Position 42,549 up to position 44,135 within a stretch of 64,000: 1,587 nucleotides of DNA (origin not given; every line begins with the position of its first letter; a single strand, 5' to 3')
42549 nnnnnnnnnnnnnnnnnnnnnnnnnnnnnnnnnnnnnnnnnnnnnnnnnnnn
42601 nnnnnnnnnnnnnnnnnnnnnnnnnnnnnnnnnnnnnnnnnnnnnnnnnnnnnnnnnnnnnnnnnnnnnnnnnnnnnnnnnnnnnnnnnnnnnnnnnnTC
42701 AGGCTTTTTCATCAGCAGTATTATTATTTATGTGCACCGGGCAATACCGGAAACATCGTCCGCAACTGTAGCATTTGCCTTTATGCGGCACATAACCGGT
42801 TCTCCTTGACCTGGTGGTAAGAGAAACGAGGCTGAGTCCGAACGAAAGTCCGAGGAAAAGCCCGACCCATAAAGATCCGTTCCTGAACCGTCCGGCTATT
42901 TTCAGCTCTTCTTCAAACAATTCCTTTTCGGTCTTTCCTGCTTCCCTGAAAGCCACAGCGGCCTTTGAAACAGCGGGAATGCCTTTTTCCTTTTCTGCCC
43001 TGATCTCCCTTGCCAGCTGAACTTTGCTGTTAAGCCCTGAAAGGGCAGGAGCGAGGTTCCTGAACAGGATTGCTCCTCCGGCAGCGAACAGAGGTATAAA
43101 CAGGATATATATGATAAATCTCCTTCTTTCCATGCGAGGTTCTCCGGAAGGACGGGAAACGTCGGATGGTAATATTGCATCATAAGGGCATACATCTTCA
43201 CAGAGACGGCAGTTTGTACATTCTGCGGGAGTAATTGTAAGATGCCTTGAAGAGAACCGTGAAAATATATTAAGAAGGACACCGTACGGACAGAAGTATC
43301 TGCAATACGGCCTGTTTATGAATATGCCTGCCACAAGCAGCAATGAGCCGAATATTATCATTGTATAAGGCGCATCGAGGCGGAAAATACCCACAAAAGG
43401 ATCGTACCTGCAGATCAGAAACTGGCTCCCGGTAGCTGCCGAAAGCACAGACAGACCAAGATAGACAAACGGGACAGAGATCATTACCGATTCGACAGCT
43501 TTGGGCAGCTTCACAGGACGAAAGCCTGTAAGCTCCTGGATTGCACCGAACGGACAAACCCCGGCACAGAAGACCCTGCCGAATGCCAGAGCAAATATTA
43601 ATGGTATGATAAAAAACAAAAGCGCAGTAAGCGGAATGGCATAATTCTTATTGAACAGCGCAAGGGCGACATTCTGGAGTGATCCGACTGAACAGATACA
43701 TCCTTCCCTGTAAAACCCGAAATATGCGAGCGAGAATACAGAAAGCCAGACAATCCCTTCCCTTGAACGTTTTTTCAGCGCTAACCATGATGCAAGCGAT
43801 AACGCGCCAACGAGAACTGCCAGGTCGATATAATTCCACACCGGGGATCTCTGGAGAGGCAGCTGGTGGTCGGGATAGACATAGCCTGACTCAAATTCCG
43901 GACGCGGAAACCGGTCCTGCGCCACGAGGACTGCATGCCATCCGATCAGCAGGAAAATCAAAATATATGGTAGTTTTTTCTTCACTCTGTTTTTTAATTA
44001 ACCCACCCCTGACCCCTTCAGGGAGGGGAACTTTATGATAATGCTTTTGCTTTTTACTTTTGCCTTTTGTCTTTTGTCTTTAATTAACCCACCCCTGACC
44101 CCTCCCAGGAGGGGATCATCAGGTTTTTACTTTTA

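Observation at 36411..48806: Orphan redox operon: an NADH-type flavoprotein module and a NapG/NapH-like membrane Fe-S conduit encoded with periplasmic beta-propellers, with no recognisable terminal enzyme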

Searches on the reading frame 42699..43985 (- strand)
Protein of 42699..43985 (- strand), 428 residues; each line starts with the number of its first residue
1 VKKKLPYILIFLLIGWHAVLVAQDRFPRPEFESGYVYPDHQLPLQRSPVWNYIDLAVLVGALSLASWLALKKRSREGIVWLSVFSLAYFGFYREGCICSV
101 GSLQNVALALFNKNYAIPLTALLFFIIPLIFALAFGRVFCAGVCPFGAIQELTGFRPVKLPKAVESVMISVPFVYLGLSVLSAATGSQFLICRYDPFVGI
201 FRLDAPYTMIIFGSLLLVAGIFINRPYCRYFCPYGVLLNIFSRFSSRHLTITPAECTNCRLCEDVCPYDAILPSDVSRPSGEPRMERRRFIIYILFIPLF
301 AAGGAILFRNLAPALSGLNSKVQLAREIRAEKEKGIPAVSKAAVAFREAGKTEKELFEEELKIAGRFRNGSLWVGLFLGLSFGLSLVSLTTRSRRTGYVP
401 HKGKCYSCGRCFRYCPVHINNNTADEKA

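Call 3: search_protein_families(library=pfam, proteins=[window:42699-43985:-], max_evalue=0.01)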
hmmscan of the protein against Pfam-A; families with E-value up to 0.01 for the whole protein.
window:42699-43985:- (428 aa): 14 families
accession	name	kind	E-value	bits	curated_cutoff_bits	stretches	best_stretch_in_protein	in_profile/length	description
PF12801.12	Fer4_5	-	3.1e-16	59.5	22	2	119-161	3-46/48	4Fe-4S binding domain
PF00037.32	Fer4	-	3.6e-12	46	21.1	2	250-271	2-23/24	4Fe-4S binding domain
PF12838.12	Fer4_7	-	4.7e-11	43.4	27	2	227-270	7-52/52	4Fe-4S dicluster domain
PF14697.11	Fer4_21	-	2.4e-08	34.4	35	1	228-271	14-57/59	4Fe-4S dicluster domain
PF13187.11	Fer4_9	-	1.8e-07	31.5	27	0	228-271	8-52/52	4Fe-4S dicluster domain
PF13484.11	Fer4_16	-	1.3e-06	29.5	30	1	255-274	1-20/66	4Fe-4S double cluster binding domain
PF25160.1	LdpA_Fe-S-bd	-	4.3e-06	26.8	27.6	1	403-419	26-42/49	LdpA Fe-S cluster-binding domain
PF12837.12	Fer4_6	-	7.5e-06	26.1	25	1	251-271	4-24/24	4Fe-4S binding domain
PF12798.12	Fer4_3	-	1.1e-05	26.3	27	1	256-270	1-15/15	4Fe-4S binding domain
PF13183.11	Fer4_8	-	7.9e-05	23.6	27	0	254-268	52-66/68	4Fe-4S dicluster domain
PF13237.11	Fer4_10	-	0.00011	22.5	25.5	0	250-270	3-25/53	4Fe-4S dicluster domain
PF13534.11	Fer4_17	-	0.0008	20.4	22.2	0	254-269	44-59/61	4Fe-4S dicluster domain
PF12800.12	Fer4_4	-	0.0058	17.4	24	1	253-269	1-17/17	4Fe-4S binding domain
PF12797.12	Fer4_2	-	0.007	16.7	24.5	1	253-268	7-22/22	4Fe-4S binding domain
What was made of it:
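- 42699..43985 (-): NapH/NosR-superfamily membrane Fe-S protein. It has two CX3CP motifs, a GCxC motif, two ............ motifs separated by a TM hairpin, and a conserved N-terminal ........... motif. Fer4_5 x2 (call 3).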

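Call 4: search_protein_families(library=ncbifam, proteins=[window:42699-43985:-], max_evalue=0.01)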
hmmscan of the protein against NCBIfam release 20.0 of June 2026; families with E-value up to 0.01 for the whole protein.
window:42699-43985:- (428 aa): 34 families (the best 25 are shown)
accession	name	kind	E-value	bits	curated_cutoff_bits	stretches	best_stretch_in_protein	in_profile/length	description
TIGR02163.1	napH_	subfamily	3.1e-16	59.7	213.05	1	113-274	54-221/255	NapH/MauN family ferredoxin-type protein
NF046105.1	TransRegNosR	equivalog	9e-15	54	1000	1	55-274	411-647/680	transcriptional regulator NosR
NF007013.0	PRK09477.1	equivalog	2e-13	50.1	234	1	124-274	89-244/286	quinol dehydrogenase ferredoxin subunit NapH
NF058577.1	FdxA_fam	equivalog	4.6e-08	33.1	65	1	248-270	30-52/52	4Fe-4S ferredoxin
TIGR01971.1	NuoI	subfamily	6.4e-07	29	113.05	1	247-272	74-99/121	NADH-quinone oxidoreductase, chain I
NF006221.0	PRK08348.1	subfamily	1.1e-06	28.3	124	1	227-274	51-95/136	NADH-plastoquinone oxidoreductase subunit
NF038196.1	ferrodoxin_EFR1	subfamily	3.2e-06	27.3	75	1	240-271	169-201/242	EFR1 family ferrodoxin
TIGR02179.1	PorD_KorD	subfamily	5.1e-06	26.5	60.05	0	394-420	16-42/78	2-oxoacid:acceptor oxidoreductase, delta subunit, pyruvate/2-ketoisovalerate family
TIGR04105.1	FeFe_hydrog_B1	subfamily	6e-06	25.2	450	1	228-279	121-165/462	monomeric [FeFe] hydrogenase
NF045490.1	FdxA_Protbact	equivalog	6.2e-06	26.4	135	1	246-275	30-59/104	ferredoxin FdxA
TIGR04395.1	cutC_activ_rSAM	equivalog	1.7e-05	24.2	360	0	223-271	57-103/309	choline TMA-lyase-activating enzyme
NF004541.0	PRK05888.2-2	equivalog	2.9e-05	23.9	217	1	219-277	60-117/168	NADH-quinone oxidoreductase subunit NuoI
NF042909.1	FMH_DH_FwdF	exception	4.8e-05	22.6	375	1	211-272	216-275/336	tungsten-dependent formylmethanofuran dehydrogenase subunit FwdF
TIGR02512.1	FeFe_hydrog_A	subfamily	5.4e-05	22.2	405.95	0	250-275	46-71/375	[FeFe] hydrogenase, group A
NF043039.1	HgcAB_like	equivalog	9.2e-05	22.2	285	0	129-269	174-315/350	HgcAB-like fusion protein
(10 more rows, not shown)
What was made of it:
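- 42699..43985 (-): NapH/MauN 59.7 bits against 213, NosR 54 against 1000 (call 4).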

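Call 7: find_encoding_contigs(protein=window:42699-43985:-, flank=10000, max_places=6)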
Protein window:42699-43985:- (428 aa): no gene with exactly this product is on record in the collection.

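Call 8: find_homologous_proteins(query=window:42699-43985:-)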
Query window:42699-43985:- (428 aa): 5270 proteins with E <= 0.001 among 8000 candidates; the best 120 are listed.
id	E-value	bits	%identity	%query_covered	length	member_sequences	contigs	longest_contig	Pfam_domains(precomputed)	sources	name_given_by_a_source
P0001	6.7e-283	956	100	98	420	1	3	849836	PF14697.12,PF12801.13,PF12837.13,PF00037.33,PF12798.13,PF13484.12,PF12838.13,PF25160.2,PF13187.12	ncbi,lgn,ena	-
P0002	1.4e-252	856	85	100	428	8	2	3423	PF14697.12,PF12801.13,PF00037.33,PF13484.12,PF12838.13,PF25160.2,PF13237.12,PF13187.12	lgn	-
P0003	6.0e-248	841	84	100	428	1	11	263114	PF14697.12,PF12801.13,PF00037.33,PF13484.12,PF12838.13,PF25160.2,PF13187.12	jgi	jgi:NosR/NirI family transcriptional regulator, nitrous oxide reductase regulator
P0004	6.9e-248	841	82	100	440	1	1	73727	PF14697.12,PF12801.13,PF00037.33,PF13484.12,PF12838.13,PF25160.2,PF13187.12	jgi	jgi:NosR/NirI family transcriptional regulator, nitrous oxide reductase regulator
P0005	5.4e-247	838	84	97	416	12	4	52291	PF14697.12,PF12801.13,PF00037.33,PF13484.12,PF12838.13,PF25160.2,PF13187.12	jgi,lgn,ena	-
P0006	6.6e-247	838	83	100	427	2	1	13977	PF14697.12,PF12801.13,PF00037.33,PF13484.12,PF12838.13,PF25160.2,PF13237.12,PF13187.12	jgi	jgi:NosR/NirI family nitrous oxide reductase transcriptional regulator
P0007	8.5e-247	837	82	100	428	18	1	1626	PF14697.12,PF12801.13,PF00037.33,PF13484.12,PF12838.13,PF25160.2,PF13187.12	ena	-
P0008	1.0e-246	837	84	100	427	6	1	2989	PF14697.12,PF12801.13,PF00037.33,PF13484.12,PF12838.13,PF25160.2,PF13187.12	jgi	jgi:ferredoxin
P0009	1.1e-246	837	83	100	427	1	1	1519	PF14697.12,PF12801.13,PF00037.33,PF12838.13,PF25160.2,PF13187.12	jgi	jgi:ferredoxin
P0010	2.4e-246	836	83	100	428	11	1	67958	PF14697.12,PF12801.13,PF00037.33,PF13484.12,PF12838.13,PF25160.2,PF13187.12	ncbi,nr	ncbi:MAG TPA: 4Fe-4S binding protein [Bacteroidales bacterium]|nr:4Fe-4S binding protein [Bacteroida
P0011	6.3e-246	834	82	100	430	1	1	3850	PF14697.12,PF12801.13,PF00037.33,PF13484.12,PF12838.13,PF25160.2,PF13187.12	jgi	jgi:NosR/NirI family transcriptional regulator, nitrous oxide reductase regulator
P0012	2.7e-245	832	81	100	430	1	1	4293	PF14697.12,PF12801.13,PF00037.33,PF13484.12,PF12838.13,PF25160.2,PF13187.12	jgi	-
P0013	3.5e-245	832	81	100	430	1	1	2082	PF14697.12,PF12801.13,PF00037.33,PF13484.12,PF12838.13,PF25160.2,PF13187.12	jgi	-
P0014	1.7e-244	830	86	96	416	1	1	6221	PF14697.12,PF12801.13,PF00037.33,PF13484.12,PF12838.13,PF25160.2,PF13187.12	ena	-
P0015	2.2e-244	829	82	100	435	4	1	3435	PF14697.12,PF12801.13,PF00037.33,PF13484.12,PF12838.13,PF25160.2,PF13187.12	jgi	jgi:ferredoxin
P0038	6.4e-237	805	82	96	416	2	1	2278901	PF14697.12,PF12801.13,PF00037.33,PF13484.12,PF12838.13,PF25160.2,PF13187.12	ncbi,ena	-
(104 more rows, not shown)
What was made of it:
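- JGI pipelines label homologues 'NosR/NirI family' (call 8).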

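Call 9: find_encoding_contigs(protein=P0001, flank=10000, max_places=3)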
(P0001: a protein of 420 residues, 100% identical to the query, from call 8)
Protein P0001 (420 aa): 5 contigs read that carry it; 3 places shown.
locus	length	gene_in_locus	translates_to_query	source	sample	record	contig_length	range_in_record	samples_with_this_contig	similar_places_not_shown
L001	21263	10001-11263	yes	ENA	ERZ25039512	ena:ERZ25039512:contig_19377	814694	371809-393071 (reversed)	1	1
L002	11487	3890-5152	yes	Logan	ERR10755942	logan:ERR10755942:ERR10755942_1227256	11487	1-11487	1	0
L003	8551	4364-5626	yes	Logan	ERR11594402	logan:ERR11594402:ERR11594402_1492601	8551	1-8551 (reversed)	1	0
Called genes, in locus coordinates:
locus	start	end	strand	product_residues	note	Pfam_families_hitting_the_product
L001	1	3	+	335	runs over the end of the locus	PF25917:BSH_RND (weak), PF25973:BSH_CzcB, PF25885:HH_EMRA (weak), PF25963:Beta-barrel_AAEA (weak)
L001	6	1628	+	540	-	PF13347:MFS_2, PF07690:MFS_1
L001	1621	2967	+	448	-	PF02321:OEP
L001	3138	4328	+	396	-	PF02687:FtsX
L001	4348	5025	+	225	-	PF00005:ABC_tran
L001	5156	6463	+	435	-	PF01011:PQQ (faint), PF13360:PQQ_2, PF13570:Beta-prop_ACSF4 (faint)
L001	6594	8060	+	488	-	PF13360:PQQ_2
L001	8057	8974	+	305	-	-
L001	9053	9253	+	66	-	-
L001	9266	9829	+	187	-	PF12838:Fer4_7 (faint), PF00037:Fer4 (faint), PF12837:Fer4_6 (faint)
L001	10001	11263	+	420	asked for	PF12801:Fer4_5, PF25160:LdpA_Fe-S-bd (faint), PF12798:Fer4_3 (faint), PF12837:Fer4_6 (faint), PF13187:Fer4_9 (faint), PF12801:Fer4_5, PF12838:Fer4_7 (weak), PF00037:Fer4 (weak), +2 more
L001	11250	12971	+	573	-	PF13360:PQQ_2 (weak), PF01011:PQQ (faint), PF13360:PQQ_2, PF13570:Beta-prop_ACSF4, PF13360:PQQ_2 (weak)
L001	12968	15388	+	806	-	PF01257:2Fe-2S_thioredx, PF01512:Complex1_51K, PF10589:NADH_4Fe-4S, PF00037:Fer4 (weak), PF12838:Fer4_7 (weak), PF13237:Fer4_10 (weak), PF14697:Fer4_21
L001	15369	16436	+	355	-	PF13510:Fer2_4, PF22117:Fer4_Nqo3 (weak)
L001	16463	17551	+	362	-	-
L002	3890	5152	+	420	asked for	PF12801:Fer4_5, PF25160:LdpA_Fe-S-bd (faint), PF12798:Fer4_3 (faint), PF12837:Fer4_6 (faint), PF13187:Fer4_9 (faint), PF12801:Fer4_5, PF12838:Fer4_7 (weak), PF00037:Fer4 (weak), +2 more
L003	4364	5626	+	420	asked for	PF12801:Fer4_5, PF25160:LdpA_Fe-S-bd (faint), PF12798:Fer4_3 (faint), PF12837:Fer4_6 (faint), PF13187:Fer4_9 (faint), PF12801:Fer4_5, PF12838:Fer4_7 (weak), PF00037:Fer4 (weak), +2 more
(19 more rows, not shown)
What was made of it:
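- Checked: With the ATG at 45905 that the public gene call uses (305 aa, call 9), this becomes the 4-nt ATGA overlap.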

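Call 10: find_encoding_contigs(protein=P0038, flank=10000, max_places=3)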
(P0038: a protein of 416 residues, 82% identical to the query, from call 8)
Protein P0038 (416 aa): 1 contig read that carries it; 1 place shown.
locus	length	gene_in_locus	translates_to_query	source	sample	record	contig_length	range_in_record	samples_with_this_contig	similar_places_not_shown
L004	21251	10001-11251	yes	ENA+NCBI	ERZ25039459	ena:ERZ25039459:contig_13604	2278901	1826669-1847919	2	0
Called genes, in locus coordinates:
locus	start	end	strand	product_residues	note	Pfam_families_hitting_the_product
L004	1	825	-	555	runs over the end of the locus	PF12481:DUF3700, PF13522:GATase_6, PF13537:GATase_7, PF00733:Asn_synthase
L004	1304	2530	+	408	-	PF25293:Beta-prop_EMC1_N (faint), PF13570:Beta-prop_ACSF4 (faint), PF13360:PQQ_2, PF01011:PQQ (faint)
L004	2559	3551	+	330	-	PF00248:Aldo_ket_red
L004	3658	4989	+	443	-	PF01011:PQQ (faint), PF13360:PQQ_2, PF13570:Beta-prop_ACSF4 (faint)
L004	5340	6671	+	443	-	PF13570:Beta-prop_ACSF4 (faint), PF13360:PQQ_2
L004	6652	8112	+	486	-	PF13360:PQQ_2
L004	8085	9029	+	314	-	PF23381:Beta-prop_IFT122_1st (weak)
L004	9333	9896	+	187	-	PF12838:Fer4_7 (faint), PF00037:Fer4 (faint), PF12837:Fer4_6 (faint)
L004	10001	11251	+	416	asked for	PF12801:Fer4_5, PF14697:Fer4_21 (faint), PF25160:LdpA_Fe-S-bd (faint), PF13187:Fer4_9 (faint), PF13484:Fer4_16 (faint), PF12801:Fer4_5, PF12838:Fer4_7 (weak), PF00037:Fer4 (weak)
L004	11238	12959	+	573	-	PF13360:PQQ_2, PF25293:Beta-prop_EMC1_N (faint), PF13570:Beta-prop_ACSF4, PF13360:PQQ_2, PF13570:Beta-prop_ACSF4, PF13360:PQQ_2 (weak)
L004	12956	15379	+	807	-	PF01257:2Fe-2S_thioredx, PF01512:Complex1_51K, PF10589:NADH_4Fe-4S, PF00037:Fer4 (weak), PF12838:Fer4_7 (weak), PF14697:Fer4_21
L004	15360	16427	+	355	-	PF13510:Fer2_4, PF14691:Fer4_20 (weak), PF22117:Fer4_Nqo3 (weak)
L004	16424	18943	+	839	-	PF13360:PQQ_2, PF13570:Beta-prop_ACSF4, PF13360:PQQ_2, PF13570:Beta-prop_ACSF4, PF13360:PQQ_2, PF13439:Glyco_transf_4, PF00534:Glycos_transf_1, PF13692:Glyco_trans_1_4, +6 more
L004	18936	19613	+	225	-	PF00005:ABC_tran, PF13304:AAA_21 (faint)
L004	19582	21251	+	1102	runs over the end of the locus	PF02687:FtsX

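Call 19: search_solved_structures(query=window:42699-43985:-, max_evalue=0.01)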
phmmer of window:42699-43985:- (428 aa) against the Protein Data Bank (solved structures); distinct sequences matched with E-value up to 0.01: 3.
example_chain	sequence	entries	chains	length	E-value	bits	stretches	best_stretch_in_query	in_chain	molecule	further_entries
7arc_I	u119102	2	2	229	0.00051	22.2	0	208-284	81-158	TYKY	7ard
7zm7_I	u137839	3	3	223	0.0014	20.8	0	216-287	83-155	Oxidoreductase-like protein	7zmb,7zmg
9iho_I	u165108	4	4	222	0.0095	18.1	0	211-282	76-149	NUIM (TYKY) subunit of mitochondrial NADH:ubiquinone oxidoreductase (Complex I)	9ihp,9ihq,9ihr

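Call 23: search_protein_representatives(protein=window:42699-43985:-)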
Query: 428 residues. Proteins with E-value up to 0.001 (for the whole library): 4690; up to 1e-10: 1299; up to 1e-30: 402. The best 150 are listed.
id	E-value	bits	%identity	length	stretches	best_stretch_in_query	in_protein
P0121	2.1e-126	438.7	50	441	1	21-421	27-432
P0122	1.1e-117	410.0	47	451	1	5-417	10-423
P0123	5.7e-114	397.8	45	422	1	8-418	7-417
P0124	7.4e-114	397.4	45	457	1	20-417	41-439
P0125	6.9e-111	387.6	45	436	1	11-420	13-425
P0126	7.4e-111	387.5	47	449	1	6-423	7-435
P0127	7.7e-111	387.5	47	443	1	19-421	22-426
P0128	4.8e-110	384.8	46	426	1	17-417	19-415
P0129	2.3e-109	382.6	47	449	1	15-416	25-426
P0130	4.0e-109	381.8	48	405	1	25-419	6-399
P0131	1.3e-107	376.9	45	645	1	11-417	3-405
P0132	2.3e-107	376.0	47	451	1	4-416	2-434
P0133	2.4e-107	376.0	44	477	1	12-418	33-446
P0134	2.4e-106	372.6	44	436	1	11-426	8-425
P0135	1.4e-105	370.1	47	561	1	10-419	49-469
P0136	3.9e-105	368.7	44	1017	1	27-419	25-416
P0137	9.6e-105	367.4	45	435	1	2-418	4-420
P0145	3.3e-102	359.0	45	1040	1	12-421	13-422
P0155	1.7e-98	346.8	43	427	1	20-417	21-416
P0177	1.6e-93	330.4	42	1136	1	22-418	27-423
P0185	5.0e-92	325.5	42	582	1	51-421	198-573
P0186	5.3e-92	325.4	41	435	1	21-418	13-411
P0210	2.0e-88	313.6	41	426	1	22-417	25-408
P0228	2.1e-85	303.6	36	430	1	2-421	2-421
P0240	2.3e-83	296.9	38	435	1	22-418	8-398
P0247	1.1e-82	294.7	38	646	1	9-420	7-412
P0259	1.4e-80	287.7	38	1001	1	9-419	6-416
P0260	1.5e-80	287.7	36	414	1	2-416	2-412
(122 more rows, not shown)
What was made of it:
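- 42699..43985 (-): 402 clusters at 50% identity with E<1e-30 (call 23).
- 40991..42712 (-): P3: propeller anchored by three TM helices, coupled to the NapH-like protein. About ten ~1000-aa representatives of the NapH-like family exist (call 23).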
